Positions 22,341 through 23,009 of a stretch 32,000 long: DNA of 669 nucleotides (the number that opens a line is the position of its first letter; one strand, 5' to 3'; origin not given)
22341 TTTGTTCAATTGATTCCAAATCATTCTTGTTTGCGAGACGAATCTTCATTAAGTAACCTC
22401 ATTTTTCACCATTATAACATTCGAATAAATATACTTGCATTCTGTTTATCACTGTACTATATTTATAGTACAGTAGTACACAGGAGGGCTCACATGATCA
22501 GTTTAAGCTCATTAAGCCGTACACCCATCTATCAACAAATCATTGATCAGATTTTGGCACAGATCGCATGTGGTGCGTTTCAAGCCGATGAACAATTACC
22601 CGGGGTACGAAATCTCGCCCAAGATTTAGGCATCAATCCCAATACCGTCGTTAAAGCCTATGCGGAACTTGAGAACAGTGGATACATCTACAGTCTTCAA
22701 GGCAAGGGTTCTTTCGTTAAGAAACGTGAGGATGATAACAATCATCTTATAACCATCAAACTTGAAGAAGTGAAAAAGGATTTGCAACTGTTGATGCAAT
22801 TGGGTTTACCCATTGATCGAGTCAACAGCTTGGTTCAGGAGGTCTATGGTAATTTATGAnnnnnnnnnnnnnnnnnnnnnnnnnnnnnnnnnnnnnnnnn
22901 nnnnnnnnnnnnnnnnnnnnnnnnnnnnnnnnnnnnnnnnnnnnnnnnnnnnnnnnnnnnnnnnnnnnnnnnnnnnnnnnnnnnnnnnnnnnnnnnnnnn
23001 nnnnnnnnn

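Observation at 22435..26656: Translationally coupled four-gene module: YtrA-type GntR repressor, sensor-less histidine-kinase core, ABC ATPase and giant permease, with no response regulator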

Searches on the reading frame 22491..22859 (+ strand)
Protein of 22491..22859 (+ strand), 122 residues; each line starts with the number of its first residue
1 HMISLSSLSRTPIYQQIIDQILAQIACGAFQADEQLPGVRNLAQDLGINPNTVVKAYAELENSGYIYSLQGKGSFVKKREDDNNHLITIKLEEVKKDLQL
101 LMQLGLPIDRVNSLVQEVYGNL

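Call 4: search_protein_families(library=pfam, proteins=[window:22491-22859:+], max_evalue=0.01)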
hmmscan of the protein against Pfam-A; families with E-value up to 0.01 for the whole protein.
window:22491-22859:+ (122 aa): 6 families
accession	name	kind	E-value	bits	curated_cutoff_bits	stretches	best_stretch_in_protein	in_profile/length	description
PF00392.27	GntR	-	1.1e-13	51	27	1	14-76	2-64/64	Bacterial regulatory proteins, gntR family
PF02082.26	Rrf2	-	1.3e-05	25.7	30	1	31-74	18-62/132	Iron-dependent Transcriptional regulator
PF13730.12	HTH_36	-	1.9e-05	24.8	25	1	33-66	22-55/55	Helix-turn-helix domain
PF08279.18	HTH_11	-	2.3e-05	24.6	25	1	41-73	20-53/55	HTH domain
PF08784.17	RPA_C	-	0.00023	22.3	22.6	1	29-68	63-101/106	Replication protein A C terminal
PF01325.25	Fe_dep_repress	-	0.0075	16.9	26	0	33-66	19-52/60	Iron dependent repressor, N-terminal DNA binding domain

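Call 5: search_protein_families(library=ncbifam, proteins=[window:22491-22859:+], max_evalue=0.01)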
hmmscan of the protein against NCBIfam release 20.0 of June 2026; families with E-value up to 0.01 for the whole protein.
window:22491-22859:+ (122 aa): 26 families (the best 25 are shown)
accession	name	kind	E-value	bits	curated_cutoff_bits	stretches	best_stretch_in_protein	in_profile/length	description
NF052282.1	PLP_TF_PdxR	equivalog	3.6e-22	79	320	1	12-85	1-74/448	MocR-like pyridoxine biosynthesis transcription factor PdxR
NF047563.1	modulin_PmtR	equivalog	2.4e-19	69.6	200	1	4-119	4-121/125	PSM export ABC transporter transcriptional regulator PmtR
NF052286.1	ecto_TF_EhuR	exception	7.4e-18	64.3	480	1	9-87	8-86/458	MocR-like ectoine utilization transcription factor EhuR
NF052281.1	rhizopine_MocR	equivalog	4e-15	55.4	650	1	2-89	8-95/479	rhizopine catabolism transcriptional regulator MocR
NF052290.2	MocR_like_YczR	exception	2e-13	49.9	487.4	1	10-84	17-91/458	MocR-like transcription factor YczR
NF053730.1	TransRegRv1152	equivalog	6.7e-13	48.6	170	1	3-84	7-88/120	Rv1152 family transcriptional regulator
NF012025.0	PRK15481.1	equivalog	7.7e-13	47.9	573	1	15-81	9-75/432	MocR-like B6 salvage transcription factor PtsJ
TIGR02325.1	C_P_lyase_phnF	equivalog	2.3e-12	47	156.8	1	11-80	7-76/238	phosphonate metabolism transcriptional regulator PhnF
NF052285.1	GABA_TF_GabR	exception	6.1e-12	45.1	600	1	14-81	1-68/456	MocR-like transcriptional regulator GabR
TIGR02018.2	his_ut_repres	equivalog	1.7e-11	43.9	220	1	14-86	1-73/226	histidine utilization transcriptional repressor HutC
NF008491.0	PRK11402.1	subfamily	2.3e-11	43.7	269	1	4-89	3-87/243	GntR family transcriptional regulator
TIGR02404.1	trehalos_R_Bsub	equivalog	1.1e-10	41.5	211.95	1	14-87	2-75/233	trehalose operon repressor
NF007292.0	PRK09764.1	equivalog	7.5e-10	38.4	281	1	9-79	2-72/240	GntR family transcriptional regulator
NF007741.0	PRK10421.1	equivalog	4.4e-09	36.1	311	1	13-83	8-78/262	transcriptional regulator LldR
NF011575.0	PRK14999.1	equivalog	4.5e-08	32.7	424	1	7-80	7-80/241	histidine utilization repressor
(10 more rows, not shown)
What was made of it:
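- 22494..22859 (+): YtrA-type GntR repressor, 121 aa (winged HTH plus a short C-terminal two-helix tail). The best full-length NCBIfam match is PmtR, 69.6 bits, below the 200-bit cut-off (call 5).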

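Call 73: search_protein_families(library=padloc, proteins=[window:22494-22859:+], max_evalue=0.001)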
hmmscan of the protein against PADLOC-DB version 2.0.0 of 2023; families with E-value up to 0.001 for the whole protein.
window:22494-22859:+ (121 aa): 1 family
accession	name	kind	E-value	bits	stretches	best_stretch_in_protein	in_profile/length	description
PDLC01434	CasR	-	0.00015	19.7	1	37-75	143-180/191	"CAS-I,CAS-II,CAS-III,CAS-IV,CAS-V,CAS-VI; associated_signaling"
